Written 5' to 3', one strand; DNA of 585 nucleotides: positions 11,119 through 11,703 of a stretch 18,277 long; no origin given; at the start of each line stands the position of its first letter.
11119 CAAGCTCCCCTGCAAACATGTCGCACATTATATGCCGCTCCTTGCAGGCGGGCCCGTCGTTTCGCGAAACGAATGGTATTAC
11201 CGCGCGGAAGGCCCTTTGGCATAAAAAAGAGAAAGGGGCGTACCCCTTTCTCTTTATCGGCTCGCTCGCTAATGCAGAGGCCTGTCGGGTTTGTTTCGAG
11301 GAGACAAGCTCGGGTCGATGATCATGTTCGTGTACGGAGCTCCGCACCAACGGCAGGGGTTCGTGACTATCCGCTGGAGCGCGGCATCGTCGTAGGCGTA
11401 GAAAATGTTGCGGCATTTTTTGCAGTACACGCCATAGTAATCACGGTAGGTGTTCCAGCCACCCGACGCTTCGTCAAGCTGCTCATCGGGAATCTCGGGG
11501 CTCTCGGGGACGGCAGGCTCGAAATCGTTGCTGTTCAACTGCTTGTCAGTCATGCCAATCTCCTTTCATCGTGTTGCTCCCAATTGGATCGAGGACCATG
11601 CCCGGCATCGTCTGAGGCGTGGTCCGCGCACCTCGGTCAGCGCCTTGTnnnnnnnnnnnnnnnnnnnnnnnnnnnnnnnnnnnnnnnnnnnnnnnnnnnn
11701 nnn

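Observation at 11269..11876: Tandem paralogous small proteins with double-glycine leader-like N-termini and zinc-ribbon-like Cys cores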

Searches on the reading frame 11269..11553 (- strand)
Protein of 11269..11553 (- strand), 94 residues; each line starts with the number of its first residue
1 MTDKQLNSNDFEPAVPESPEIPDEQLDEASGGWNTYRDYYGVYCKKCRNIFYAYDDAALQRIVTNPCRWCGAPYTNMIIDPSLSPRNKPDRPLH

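Call 4: search_protein_families(library=pfam, proteins=[window:11272-11553:-], max_evalue=10)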
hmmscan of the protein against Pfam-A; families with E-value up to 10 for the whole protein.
seq(94 aa): 1 family
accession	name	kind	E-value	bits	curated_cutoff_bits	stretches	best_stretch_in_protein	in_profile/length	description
PF20783.3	DUF5575_N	-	0.11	13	24.1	1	27-80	9-57/123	DUF5575 N-terminal domain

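Call 5: search_protein_families(library=ncbifam, proteins=[window:11272-11553:-], max_evalue=10)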
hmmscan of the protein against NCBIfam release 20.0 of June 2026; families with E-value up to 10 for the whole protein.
seq(94 aa): 0 families
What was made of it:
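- On Double-glycine leader peptides (TIGR01847 type; class II bacteriocin or pheromone): ORF2 has no hit (call 5).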

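Call 7: find_homologous_proteins(query=window:11272-11553:-, max_evalue=1)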
Query seq(94 aa) (94 aa): 6 proteins with E <= 1 among 6 candidates.
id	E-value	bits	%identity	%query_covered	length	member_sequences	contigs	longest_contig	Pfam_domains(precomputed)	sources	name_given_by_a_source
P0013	3.8e-54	199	87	100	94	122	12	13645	-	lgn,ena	-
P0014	1.6e-43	165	74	100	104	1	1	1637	-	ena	-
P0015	1.6e-39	152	68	100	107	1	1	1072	-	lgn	-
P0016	1.7e-23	101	86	54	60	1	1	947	-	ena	-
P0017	1.8e-23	101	86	54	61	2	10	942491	-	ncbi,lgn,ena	-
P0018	4.9e-23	99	84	54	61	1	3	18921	-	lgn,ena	-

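Call 12: find_encoding_contigs(protein=P0017, flank=10000, max_places=6)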
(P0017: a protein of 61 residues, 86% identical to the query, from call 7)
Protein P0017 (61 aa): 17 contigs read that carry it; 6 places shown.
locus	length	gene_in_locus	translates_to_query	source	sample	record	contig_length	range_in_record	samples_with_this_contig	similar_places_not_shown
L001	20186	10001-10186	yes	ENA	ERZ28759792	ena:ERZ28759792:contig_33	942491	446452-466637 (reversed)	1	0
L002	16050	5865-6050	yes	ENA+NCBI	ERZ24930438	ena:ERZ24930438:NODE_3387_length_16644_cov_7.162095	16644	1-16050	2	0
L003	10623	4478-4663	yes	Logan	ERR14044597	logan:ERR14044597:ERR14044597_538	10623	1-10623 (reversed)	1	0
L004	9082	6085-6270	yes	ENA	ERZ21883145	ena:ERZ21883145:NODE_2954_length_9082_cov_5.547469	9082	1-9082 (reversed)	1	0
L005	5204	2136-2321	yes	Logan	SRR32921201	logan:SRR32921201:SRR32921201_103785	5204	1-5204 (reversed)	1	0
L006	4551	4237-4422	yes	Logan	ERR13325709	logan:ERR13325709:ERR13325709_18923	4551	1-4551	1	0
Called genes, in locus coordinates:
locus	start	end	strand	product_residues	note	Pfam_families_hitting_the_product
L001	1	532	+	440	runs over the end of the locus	PF03205:MobB, PF12804:NTP_transf_3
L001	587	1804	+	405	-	PF12797:Fer4_2 (faint), PF14697:Fer4_21 (weak), PF12838:Fer4_7, PF13187:Fer4_9 (weak), PF00037:Fer4 (weak), PF12838:Fer4_7, PF00037:Fer4 (weak), PF13237:Fer4_10 (weak), +3 more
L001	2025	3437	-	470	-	PF00171:Aldedh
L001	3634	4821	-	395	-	PF00465:Fe-ADH, PF13685:Fe-ADH_2, PF25137:ADH_Fe_C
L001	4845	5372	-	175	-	-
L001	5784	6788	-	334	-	PF24675:NpmA, PF02390:Methyltransf_4, PF13847:Methyltransf_31 (weak), PF13649:Methyltransf_25 (weak)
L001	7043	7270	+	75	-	-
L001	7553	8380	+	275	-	PF01381:HTH_3, PF12844:HTH_19, PF13560:HTH_31, PF12674:Zn_ribbon_2, PF07739:TipAS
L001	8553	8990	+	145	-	PF12844:HTH_19, PF13560:HTH_31 (weak), PF01381:HTH_3, PF13443:HTH_26 (weak)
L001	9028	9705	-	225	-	PF00383:dCMP_cyt_deam_1, PF14437:MafB19-deam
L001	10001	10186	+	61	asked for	-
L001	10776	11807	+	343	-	PF01381:HTH_3, PF12844:HTH_19, PF13443:HTH_26, PF13560:HTH_31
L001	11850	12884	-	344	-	PF12833:HTH_18, PF00165:HTH_AraC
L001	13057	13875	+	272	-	PF02361:CbiQ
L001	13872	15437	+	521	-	PF00005:ABC_tran, PF01078:Mg_chelatase (faint), PF02367:TsaE (faint), PF02463:SMC_N (weak), PF13191:AAA_16 (faint), PF13401:AAA_22 (faint), PF13555:AAA_29 (faint), PF00005:ABC_tran, +2 more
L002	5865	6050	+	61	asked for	-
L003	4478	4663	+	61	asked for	-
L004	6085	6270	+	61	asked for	-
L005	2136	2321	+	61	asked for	-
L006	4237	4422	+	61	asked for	-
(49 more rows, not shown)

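Call 13: find_encoding_contigs(protein=P0013, flank=10000, max_places=6)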
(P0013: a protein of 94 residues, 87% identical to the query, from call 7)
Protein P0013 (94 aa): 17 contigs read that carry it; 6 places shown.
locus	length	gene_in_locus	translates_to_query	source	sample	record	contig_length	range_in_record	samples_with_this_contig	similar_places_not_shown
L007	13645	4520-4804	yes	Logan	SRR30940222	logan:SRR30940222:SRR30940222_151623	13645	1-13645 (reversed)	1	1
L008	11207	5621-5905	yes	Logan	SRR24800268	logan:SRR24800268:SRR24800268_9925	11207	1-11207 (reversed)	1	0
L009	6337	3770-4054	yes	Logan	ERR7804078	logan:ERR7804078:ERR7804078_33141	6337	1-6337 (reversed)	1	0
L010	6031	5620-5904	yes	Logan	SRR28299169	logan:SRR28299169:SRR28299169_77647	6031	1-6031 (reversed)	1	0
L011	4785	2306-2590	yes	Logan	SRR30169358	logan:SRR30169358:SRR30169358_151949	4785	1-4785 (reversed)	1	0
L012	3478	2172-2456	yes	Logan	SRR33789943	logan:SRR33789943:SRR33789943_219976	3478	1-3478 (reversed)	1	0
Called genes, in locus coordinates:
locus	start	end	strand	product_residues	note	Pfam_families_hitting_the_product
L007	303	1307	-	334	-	PF24675:NpmA, PF02390:Methyltransf_4, PF13649:Methyltransf_25 (weak)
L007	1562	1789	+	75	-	-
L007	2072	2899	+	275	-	PF01381:HTH_3, PF12844:HTH_19, PF13560:HTH_31, PF12674:Zn_ribbon_2, PF07739:TipAS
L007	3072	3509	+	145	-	PF12844:HTH_19, PF13560:HTH_31 (weak), PF01381:HTH_3, PF13443:HTH_26 (weak)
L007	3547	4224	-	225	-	PF00383:dCMP_cyt_deam_1, PF14437:MafB19-deam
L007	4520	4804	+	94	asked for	-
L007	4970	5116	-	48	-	-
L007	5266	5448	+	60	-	-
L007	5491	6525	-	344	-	PF12833:HTH_18, PF00165:HTH_AraC (weak)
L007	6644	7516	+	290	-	PF02361:CbiQ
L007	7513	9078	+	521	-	PF00005:ABC_tran, PF01078:Mg_chelatase (faint), PF02367:TsaE (faint), PF02463:SMC_N (weak), PF13191:AAA_16 (faint), PF13401:AAA_22 (faint), PF13555:AAA_29 (faint), PF00005:ABC_tran, +3 more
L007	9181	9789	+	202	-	PF09605:Trep_Strep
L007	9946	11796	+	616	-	PF00664:ABC_membrane, PF00005:ABC_tran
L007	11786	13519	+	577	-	PF00664:ABC_membrane, PF00005:ABC_tran, PF02463:SMC_N (weak)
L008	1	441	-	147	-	?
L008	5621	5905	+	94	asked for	-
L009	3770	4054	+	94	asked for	-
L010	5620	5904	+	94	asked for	-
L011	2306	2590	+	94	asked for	-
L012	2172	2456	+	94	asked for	-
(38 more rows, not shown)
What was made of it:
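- In Aphodovivens-type genomes ORF1 and ORF2 bracket regulators and a deaminase rather than RiPP enzymes (calls 12, 13). In many genomes the neighbours are HTH regulators, a deaminase and HipBA (calls 12, 13).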

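Call 14: find_encoding_contigs(protein=window:11269-11553:-, flank=10000, max_places=8)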
Protein window:11269-11553:- (94 aa): 3 contigs read that carry it; 2 places shown.
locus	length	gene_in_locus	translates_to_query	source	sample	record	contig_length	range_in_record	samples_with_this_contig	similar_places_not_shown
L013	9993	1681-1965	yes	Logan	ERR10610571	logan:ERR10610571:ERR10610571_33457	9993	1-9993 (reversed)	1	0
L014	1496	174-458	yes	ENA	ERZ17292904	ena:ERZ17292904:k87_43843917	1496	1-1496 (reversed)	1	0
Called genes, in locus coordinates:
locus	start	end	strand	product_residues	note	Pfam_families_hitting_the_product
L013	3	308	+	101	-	?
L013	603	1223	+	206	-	PF04263:TPK_catalytic, PF04265:TPK_B1_binding (weak)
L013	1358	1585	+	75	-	-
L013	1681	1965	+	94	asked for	-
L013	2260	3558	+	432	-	PF01964:ThiC_Rad_SAM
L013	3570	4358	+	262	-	PF01256:Carb_kinase (weak), PF08543:Phos_pyr_kin, PF00294:PfkB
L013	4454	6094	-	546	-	PF07969:Amidohydro_3, PF01979:Amidohydro_1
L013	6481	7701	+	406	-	PF01546:Peptidase_M20, PF07687:M20_dimer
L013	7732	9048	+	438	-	PF07690:MFS_1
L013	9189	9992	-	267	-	?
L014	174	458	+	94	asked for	-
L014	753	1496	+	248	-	?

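Call 19: find_related_loci(query=A1, collection=genome_contigs, flank=10000)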
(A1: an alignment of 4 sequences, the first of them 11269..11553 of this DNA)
Query A1 (94 aa) in genome_contigs; peptide patterns used: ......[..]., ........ (x = any residue, [..] = any of these).
18 stretches matched a pattern; 3 encode a relative of the query (tblastn E <= 1e-3); 3 distinct loci.
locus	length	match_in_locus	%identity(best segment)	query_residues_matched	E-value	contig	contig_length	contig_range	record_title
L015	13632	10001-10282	90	1-94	2e-58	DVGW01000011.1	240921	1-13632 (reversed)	MAG TPA_asm: Candidatus Aphodovivens avicola isolate ChiGjej6B6-21069 ChiGjej6B6M5__C78655_L240921_SRR6323492, whole gen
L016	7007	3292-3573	89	1-94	3e-57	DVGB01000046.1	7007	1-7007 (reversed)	MAG TPA_asm: Candidatus Aveggerthella stercoripullorum isolate ChiGjej1B1-2707 ChiGjej1B1M5__C209810_L7007_SRR6323428, w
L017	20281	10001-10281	84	1-94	2e-45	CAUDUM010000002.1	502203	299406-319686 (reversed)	MAG TPA_asm: uncultured Eggerthellaceae bacterium isolate SRR18940297_bin.29_MetaWRAP_v1.3_MAG genome assembly, contig:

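Call 23: search_protein_families(library=ncbifam, proteins=[L016:1485-2894:+, L016:160-498:+, L016:3010-3237:+], max_evalue=1)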
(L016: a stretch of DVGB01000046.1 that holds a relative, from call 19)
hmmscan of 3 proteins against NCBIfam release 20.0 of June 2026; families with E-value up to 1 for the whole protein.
L016:1485-2894:+ (469 aa): 80 families (the best 25 are shown)
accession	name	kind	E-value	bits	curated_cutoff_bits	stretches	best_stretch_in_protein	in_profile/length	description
TIGR04545.1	rSAM_ahbD_hemeb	equivalog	5.1e-35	121.5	500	1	90-432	2-332/339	heme b synthase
TIGR04347.1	pseudo_SAM_Halo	equivalog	3.7e-30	105.5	525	2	85-262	35-211/390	TIGR04347 family pseudo-SAM/SPASM protein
TIGR04053.2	TIGR04053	equivalog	4.4e-30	105.1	395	2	90-257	10-180/366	TIGR04053 family radical SAM/SPASM domain-containing protein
TIGR04055.1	rSAM_NirJ2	equivalog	7.5e-28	98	500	1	90-438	2-324/326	putative heme d1 biosynthesis radical SAM protein NirJ2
TIGR04051.1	rSAM_NirJ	equivalog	2e-27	96.1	515.45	2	88-296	2-208/354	heme d1 biosynthesis radical SAM protein NirJ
TIGR04546.1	rSAM_ahbC_deAc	equivalog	4.2e-27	94.9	650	2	87-245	38-195/390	12,18-didecarboxysiroheme deacetylase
NF045574.1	sacti_mat_StsB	exception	6e-27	94.6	625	1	89-443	97-421/466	StsB family radical SAM/SPASM domain sactipeptide maturase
TIGR04250.1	SCM_rSAM_ScmE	equivalog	2.4e-26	92.5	400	1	91-437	6-347/358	SynChlorMet cassette radical SAM/SPASM protein ScmE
TIGR04054.1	rSAM_NirJ1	equivalog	4e-26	91.5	650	2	87-252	35-199/387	putative heme d1 biosynthesis radical SAM protein NirJ1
TIGR04251.1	SCM_rSAM_ScmF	equivalog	2.3e-23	83.2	400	1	90-420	6-324/353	SynChlorMet cassette radical SAM/SPASM protein ScmF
TIGR04303.1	GeoRSP_rSAM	equivalog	1.1e-22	81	400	2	90-258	7-172/325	GeoRSP system radical SAM/SPASM protein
TIGR03962.1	mycofact_rSAM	equivalog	1.5e-21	77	265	1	90-268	14-190/339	mycofactocin radical SAM maturase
NF050035.1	rSAM_WgK_link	exception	1.6e-21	76.7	650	1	90-438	11-363/367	radical SAM/SPASM peptide maturase WgkB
NF041298.1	rSAM_mat_DynA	equivalog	6.3e-21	74.7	450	1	95-432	8-336/356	dynobactin maturation radical SAM/SPASM protein DynA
TIGR04103.1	rSAM_nif11_3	equivalog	6.8e-21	74.3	725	1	89-421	6-329/412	nif11-class peptide radical SAM maturase 3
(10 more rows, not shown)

L016:160-498:+ (112 aa): 5 families
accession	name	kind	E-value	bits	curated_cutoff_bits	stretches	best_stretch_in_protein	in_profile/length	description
TIGR03798.1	leader_Nif11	subfamily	0.00021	21.5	32.3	1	11-63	22-68/68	Nif11-like leader peptide family RiPP precursor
NF033852.1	fulvocin_rel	subfamily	0.0034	18.2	35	1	4-89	45-132/150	bacteriocin fulvocin C-related protein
NF000539.0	plantaricin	subfamily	0.016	15.6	29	1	50-91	22-63/69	plantaricin C family lantibiotic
TIGR03685.1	ribo_P1_arch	equivalog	0.019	15.3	100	1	14-55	15-56/105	50S ribosomal protein P1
NF038167.1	cyan_ocin_like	subfamily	0.047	13.9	32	1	50-67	9-26/72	CTB family bacteriocin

L016:3010-3237:+ (75 aa): 3 families
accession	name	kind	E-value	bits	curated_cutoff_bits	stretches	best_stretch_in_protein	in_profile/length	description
TIGR02098.1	MJ0042_CXXC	domain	0.00053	19.6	20.9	1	30-71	2-36/38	MJ0042-type zinc finger domain-containing protein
NF011482.0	PRK14892.1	equivalog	0.047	13.6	109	1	28-67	19-49/101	putative transcription elongation factor Elf1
NF040506.1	PG0870_Nterm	domain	0.34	11.1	50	1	28-68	9-44/56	PG0870-related protein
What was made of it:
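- On Nif11-like leader RiPP precursors (TIGR03798): Neighbouring L016 precursors score 19-29 bits against a cutoff of 32.3 (call 23).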

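Call 24: search_protein_families(library=pfam, proteins=[L016:1485-2894:+, L016:160-498:+, L016:3010-3237:+], max_evalue=1)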
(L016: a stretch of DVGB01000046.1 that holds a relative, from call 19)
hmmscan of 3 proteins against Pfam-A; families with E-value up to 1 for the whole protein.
L016:1485-2894:+ (469 aa): 3 families
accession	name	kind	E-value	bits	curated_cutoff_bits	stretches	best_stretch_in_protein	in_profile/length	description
PF04055.27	Radical_SAM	-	3e-22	80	29.5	1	93-249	2-165/166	Radical SAM superfamily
PF13186.11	SPASM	-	3e-06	27.9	21.5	1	337-408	1-67/67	Iron-sulfur cluster-binding domain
PF13353.11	Fer4_12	-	9.8e-06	26.4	22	1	97-173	14-92/137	4Fe-4S single cluster domain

L016:160-498:+ (112 aa): 7 families
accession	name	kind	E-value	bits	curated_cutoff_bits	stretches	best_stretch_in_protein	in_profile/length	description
PF25325.1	EF-hand_EFHB_C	-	0.0049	17.1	27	1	15-51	22-58/75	EFHB C-terminal EF-hand domain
PF07308.18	DUF1456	-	0.0066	17.1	27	1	17-60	15-58/68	Protein of unknown function (DUF1456)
PF12559.13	Inhibitor_I10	-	0.015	15.9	21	1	34-64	10-40/63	Serine endopeptidase inhibitors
PF14196.11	ATC_hydrolase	-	0.077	14.2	28.1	1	4-94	24-115/145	L-2-amino-thiazoline-4-carboxylic acid hydrolase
PF08902.16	DUF1848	-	0.097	12.9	30.5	1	12-93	176-259/262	Domain of unknown function (DUF1848)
PF04604.19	L_biotic_typeA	-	0.16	12.3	21.7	1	50-87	13-49/50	Type-A lantibiotic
PF03359.18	GKAP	-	0.16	11.9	27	1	15-76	20-81/344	Guanylate-kinase-associated protein (GKAP) protein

L016:3010-3237:+ (75 aa): 11 families
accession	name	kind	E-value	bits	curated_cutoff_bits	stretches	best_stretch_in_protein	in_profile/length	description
PF13717.11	Zn_ribbon_4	-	0.00073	19.9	30.3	1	58-70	23-35/36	zinc-ribbon domain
PF04438.22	zf-HIT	-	0.0094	16.1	24.7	1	24-40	7-23/30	HIT zinc finger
PF12760.12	Zn_ribbon_IS1595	-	0.013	15.9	25.4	1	28-69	16-46/46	Transposase zinc-ribbon domain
PF17283.8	Zn_ribbon_SprT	-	0.026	15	28.1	1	33-69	7-33/38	SprT-like zinc ribbon domain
PF24110.1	DUF7385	-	0.051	13.7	28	1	31-60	27-56/72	Family of unknown function (DUF7385)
PF13824.12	zf-Mss51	-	0.1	13.2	27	1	26-40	10-24/55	Zinc-finger of mitochondrial splicing suppressor 51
PF19134.6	DUF5817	-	0.14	12.6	31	0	27-38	18-29/57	Domain of unknown function (DUF5817)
PF24029.1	DUF7340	-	0.14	12.5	27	0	62-75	40-53/62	Domain of unknown function (DUF7340)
PF25206.1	DUF7836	-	0.22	11.8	26.7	0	30-75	7-45/59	Domain of unknown function (DUF7836)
PF23455.1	DUF7129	-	0.29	11.3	30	0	58-68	9-19/45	Domain of unknown function (DUF7129)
PF24441.1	DUF7560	-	0.49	10.6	27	0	30-38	5-13/44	Family of unknown function (DUF7560)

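Call 28: search_protein_families(library=pfam, proteins=[L017:12225-12974:+, L017:13260-14339:+, L017:13174-14292:-, L017:14249-15043:+, L017:15054-15881:+, L017:15856-17010:-, L017:15934-16854:+, L017:18159-18779:-, L017:18707-19771:-, L017:18956-19987:+], max_evalue=0.001)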
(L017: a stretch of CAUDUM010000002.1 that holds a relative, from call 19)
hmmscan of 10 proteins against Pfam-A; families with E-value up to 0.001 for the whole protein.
L017:12225-12974:+ (249 aa): 2 families
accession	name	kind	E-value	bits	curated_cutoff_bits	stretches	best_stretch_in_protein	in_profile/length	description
PF00486.34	Trans_reg_C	-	8.5e-23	80.7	26.2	1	168-243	1-77/77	Transcriptional regulatory protein, C terminal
PF00072.30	Response_reg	-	5.9e-22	78.4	30.2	1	12-122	1-111/111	Response regulator receiver domain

L017:13260-14339:+ (359 aa): 0 families

L017:13174-14292:- (372 aa): 0 families

L017:14249-15043:+ (264 aa): 0 families

L017:15054-15881:+ (275 aa): 0 families

L017:15856-17010:- (384 aa): 0 families

L017:15934-16854:+ (306 aa): 2 families
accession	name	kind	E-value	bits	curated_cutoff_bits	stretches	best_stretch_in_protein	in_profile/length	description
PF02518.31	HATPase_c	-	3.1e-15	57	26.4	1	193-304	2-109/111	Histidine kinase-, DNA gyrase B-, and HSP90-like ATPase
PF00512.31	HisKA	-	2.4e-12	47.2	26.9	1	86-143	6-63/66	His Kinase A (phospho-acceptor) domain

L017:18159-18779:- (206 aa): 0 families

L017:18707-19771:- (354 aa): 0 families

L017:18956-19987:+ (343 aa): 5 families
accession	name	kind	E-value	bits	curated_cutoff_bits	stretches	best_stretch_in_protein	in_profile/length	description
PF01381.28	HTH_3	-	2.2e-15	56.9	23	1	7-61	1-55/55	Helix-turn-helix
PF13443.12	HTH_26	-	2.1e-13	50.8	22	1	6-62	1-58/63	Cro/C1-type HTH DNA-binding domain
PF12844.13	HTH_19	-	3.5e-09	36.9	30.2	1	7-64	4-61/64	Helix-turn-helix domain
PF13560.12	HTH_31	-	3.9e-09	37.1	27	1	6-60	5-60/64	Helix-turn-helix domain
PF07022.19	Phage_CI_repr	-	0.00033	21.4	22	1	17-65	14-61/65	Bacteriophage CI repressor helix-turn-helix domain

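Call 29: find_homologous_proteins(query=L016:1485-2894:+, max_evalue=1e-20)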
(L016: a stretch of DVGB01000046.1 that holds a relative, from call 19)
Query L016:1485-2894:+ (469 aa): 1181 proteins with E <= 1e-20 among 8000 candidates; the best 120 are listed.
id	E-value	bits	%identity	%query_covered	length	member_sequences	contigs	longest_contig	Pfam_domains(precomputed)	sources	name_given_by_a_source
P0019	0.0e+0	1117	100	100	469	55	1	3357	PF13186.12,PF04055.28,PF13353.12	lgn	-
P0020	9.1e-273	923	83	99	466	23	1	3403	PF13186.12,PF04055.28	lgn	-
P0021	1.9e-252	856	77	99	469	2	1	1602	PF13186.12,PF04055.28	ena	-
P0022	2.1e-228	777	99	70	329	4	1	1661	PF04055.28,PF13353.12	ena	-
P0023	3.5e-211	720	64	99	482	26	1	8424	PF13186.12,PF04055.28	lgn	-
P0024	1.6e-206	705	63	99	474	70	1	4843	PF13186.12,PF04055.28,PF13353.12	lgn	-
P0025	4.1e-204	697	62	100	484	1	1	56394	PF04055.28,PF13353.12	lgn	-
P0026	5.7e-204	696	63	98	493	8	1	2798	PF13186.12,PF04055.28,PF13353.12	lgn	-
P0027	1.1e-200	686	62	100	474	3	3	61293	PF13186.12,PF04055.28,PF13353.12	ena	-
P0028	2.9e-197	674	62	97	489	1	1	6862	PF13186.12,PF04055.28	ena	-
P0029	6.5e-196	670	59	98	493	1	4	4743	PF13186.12,PF04055.28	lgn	-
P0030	3.4e-190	651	60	97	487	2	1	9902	PF13186.12,PF04055.28,PF13353.12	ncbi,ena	-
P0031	9.9e-189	646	59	99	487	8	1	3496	PF13186.12,PF04055.28,PF13353.12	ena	-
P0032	2.0e-187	642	59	99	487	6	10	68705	PF13186.12,PF04055.28,PF13353.12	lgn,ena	-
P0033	2.2e-186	638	58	98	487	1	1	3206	PF13186.12,PF04055.28,PF13353.12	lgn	-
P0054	2.7e-170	585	55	100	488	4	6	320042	PF13186.12,PF04055.28,PF13353.12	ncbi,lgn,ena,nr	ncbi:MAG: radical SAM protein [Coriobacteriia bacterium]|nr:radical SAM protein [Coriobacteriia bact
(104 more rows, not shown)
